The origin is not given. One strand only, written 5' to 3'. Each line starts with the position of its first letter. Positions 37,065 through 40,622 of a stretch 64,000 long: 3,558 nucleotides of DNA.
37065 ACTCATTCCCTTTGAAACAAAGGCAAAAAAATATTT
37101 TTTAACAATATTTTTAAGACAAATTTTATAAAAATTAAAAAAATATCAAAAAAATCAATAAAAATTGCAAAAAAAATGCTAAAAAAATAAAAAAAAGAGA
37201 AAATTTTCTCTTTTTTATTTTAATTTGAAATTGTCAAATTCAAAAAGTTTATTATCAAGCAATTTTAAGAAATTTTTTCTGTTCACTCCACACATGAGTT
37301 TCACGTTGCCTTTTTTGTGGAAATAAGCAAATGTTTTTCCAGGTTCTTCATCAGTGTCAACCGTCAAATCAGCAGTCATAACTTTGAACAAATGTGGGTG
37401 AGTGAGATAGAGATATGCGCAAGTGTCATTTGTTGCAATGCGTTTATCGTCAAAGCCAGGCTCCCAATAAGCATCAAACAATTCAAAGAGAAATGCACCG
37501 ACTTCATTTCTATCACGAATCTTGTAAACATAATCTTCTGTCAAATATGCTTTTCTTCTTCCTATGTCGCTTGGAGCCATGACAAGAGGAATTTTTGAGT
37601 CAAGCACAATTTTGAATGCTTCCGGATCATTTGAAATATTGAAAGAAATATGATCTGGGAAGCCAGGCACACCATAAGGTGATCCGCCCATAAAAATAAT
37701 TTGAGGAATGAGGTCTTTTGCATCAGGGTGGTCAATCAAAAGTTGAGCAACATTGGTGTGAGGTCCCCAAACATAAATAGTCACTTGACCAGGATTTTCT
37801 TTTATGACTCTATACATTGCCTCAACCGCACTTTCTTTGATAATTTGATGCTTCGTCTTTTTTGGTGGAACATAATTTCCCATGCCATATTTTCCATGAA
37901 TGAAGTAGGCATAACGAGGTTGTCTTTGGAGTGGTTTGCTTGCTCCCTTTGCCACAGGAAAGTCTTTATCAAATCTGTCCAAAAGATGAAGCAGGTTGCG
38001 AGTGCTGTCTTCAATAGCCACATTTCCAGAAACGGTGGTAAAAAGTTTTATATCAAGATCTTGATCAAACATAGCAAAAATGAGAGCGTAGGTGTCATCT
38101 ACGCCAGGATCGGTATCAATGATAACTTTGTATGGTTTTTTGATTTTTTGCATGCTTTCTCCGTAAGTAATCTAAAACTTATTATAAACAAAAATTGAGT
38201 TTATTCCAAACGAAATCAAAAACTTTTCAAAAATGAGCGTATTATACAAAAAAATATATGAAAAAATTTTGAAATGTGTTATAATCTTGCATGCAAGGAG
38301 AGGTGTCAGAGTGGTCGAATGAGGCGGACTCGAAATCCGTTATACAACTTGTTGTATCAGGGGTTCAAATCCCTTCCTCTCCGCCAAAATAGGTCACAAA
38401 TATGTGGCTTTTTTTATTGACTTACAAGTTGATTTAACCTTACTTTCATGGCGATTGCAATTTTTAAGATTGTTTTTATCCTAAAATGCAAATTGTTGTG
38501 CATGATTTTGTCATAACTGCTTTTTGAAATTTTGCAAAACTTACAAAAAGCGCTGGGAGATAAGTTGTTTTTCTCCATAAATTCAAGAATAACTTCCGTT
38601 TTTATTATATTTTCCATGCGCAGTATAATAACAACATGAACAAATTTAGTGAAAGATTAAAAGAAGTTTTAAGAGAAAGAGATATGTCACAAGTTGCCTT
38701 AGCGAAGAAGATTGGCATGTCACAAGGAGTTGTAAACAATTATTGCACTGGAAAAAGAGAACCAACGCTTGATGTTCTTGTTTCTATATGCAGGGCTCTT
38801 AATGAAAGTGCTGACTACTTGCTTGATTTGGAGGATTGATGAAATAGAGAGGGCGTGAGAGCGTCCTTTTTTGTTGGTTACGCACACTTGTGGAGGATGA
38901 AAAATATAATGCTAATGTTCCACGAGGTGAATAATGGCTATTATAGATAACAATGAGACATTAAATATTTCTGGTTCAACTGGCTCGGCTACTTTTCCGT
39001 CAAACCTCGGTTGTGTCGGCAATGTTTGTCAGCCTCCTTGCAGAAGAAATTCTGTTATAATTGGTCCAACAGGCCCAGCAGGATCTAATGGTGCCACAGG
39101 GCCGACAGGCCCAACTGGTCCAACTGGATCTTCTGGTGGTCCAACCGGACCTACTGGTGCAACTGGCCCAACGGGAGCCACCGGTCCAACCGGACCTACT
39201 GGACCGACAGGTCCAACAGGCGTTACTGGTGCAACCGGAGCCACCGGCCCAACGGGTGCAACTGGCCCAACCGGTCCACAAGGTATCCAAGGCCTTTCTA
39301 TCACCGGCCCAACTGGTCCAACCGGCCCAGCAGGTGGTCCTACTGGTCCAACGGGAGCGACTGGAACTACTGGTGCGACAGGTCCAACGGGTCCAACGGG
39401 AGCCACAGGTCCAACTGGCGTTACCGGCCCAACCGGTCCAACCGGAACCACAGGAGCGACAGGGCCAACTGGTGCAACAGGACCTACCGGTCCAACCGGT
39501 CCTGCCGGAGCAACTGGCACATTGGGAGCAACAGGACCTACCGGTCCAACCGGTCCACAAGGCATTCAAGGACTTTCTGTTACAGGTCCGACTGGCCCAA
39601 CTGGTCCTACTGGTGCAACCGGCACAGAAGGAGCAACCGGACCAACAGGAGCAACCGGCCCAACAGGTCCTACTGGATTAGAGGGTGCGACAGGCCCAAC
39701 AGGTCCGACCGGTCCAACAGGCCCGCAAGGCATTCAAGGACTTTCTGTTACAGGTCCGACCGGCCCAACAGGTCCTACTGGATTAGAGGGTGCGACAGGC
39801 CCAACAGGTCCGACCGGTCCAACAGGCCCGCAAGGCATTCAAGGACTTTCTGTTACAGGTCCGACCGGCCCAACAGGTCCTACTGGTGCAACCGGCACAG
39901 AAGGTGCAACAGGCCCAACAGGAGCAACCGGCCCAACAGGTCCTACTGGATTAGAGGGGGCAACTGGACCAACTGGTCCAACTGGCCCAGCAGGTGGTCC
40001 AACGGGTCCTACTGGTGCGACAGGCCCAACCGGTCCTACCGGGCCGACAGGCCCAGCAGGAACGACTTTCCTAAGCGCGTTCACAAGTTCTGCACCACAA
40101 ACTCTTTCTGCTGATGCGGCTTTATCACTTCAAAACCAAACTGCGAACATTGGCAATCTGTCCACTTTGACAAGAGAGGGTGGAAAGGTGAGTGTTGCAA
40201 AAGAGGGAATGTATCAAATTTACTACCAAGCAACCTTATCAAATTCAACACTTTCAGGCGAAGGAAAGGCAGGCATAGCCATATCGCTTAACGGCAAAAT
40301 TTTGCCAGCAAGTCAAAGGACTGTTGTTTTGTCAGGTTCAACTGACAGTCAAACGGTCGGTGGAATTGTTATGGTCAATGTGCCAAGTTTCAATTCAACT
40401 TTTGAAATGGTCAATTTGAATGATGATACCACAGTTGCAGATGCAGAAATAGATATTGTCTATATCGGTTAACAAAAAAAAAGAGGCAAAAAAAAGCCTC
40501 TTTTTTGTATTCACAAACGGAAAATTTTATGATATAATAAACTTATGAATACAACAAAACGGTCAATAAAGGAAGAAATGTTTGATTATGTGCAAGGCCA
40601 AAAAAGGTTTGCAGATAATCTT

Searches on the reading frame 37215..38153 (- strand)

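Call 65: search_protein_families(library=pfam, proteins=[window:37215-38153:-], max_evalue=0.001)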
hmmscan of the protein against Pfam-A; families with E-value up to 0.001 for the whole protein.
window:37215-38153:- (312 aa): 1 family
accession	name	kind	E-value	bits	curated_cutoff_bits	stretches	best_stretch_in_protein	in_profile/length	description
PF01156.24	IU_nuc_hydro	-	9.5e-63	213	34.2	1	10-296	1-296/297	Inosine-uridine preferring nucleoside hydrolase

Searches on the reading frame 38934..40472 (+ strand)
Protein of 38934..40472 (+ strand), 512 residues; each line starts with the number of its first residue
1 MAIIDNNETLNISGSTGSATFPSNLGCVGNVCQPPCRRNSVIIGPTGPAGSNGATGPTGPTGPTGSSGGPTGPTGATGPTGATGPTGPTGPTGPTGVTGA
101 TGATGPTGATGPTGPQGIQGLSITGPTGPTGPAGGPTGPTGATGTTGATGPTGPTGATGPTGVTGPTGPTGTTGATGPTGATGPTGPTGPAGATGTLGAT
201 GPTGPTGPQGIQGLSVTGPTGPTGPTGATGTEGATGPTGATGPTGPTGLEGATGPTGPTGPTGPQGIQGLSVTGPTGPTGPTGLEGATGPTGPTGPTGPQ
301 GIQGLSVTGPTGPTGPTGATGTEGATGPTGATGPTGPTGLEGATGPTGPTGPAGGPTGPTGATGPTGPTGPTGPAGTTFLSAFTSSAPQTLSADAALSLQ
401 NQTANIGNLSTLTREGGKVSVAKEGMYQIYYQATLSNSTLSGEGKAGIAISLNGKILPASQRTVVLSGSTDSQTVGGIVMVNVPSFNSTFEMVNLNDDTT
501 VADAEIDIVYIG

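Call 65: search_protein_families(library=pfam, proteins=[window:38934-40472:+], max_evalue=0.001)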
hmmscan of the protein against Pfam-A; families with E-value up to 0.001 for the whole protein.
window:38934-40472:+ (512 aa): 1 family
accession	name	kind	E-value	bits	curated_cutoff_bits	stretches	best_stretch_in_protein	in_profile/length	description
PF01391.23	Collagen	-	1.6e-39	133.9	27.2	7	159-213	1-55/60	Collagen triple helix repeat (20 copies)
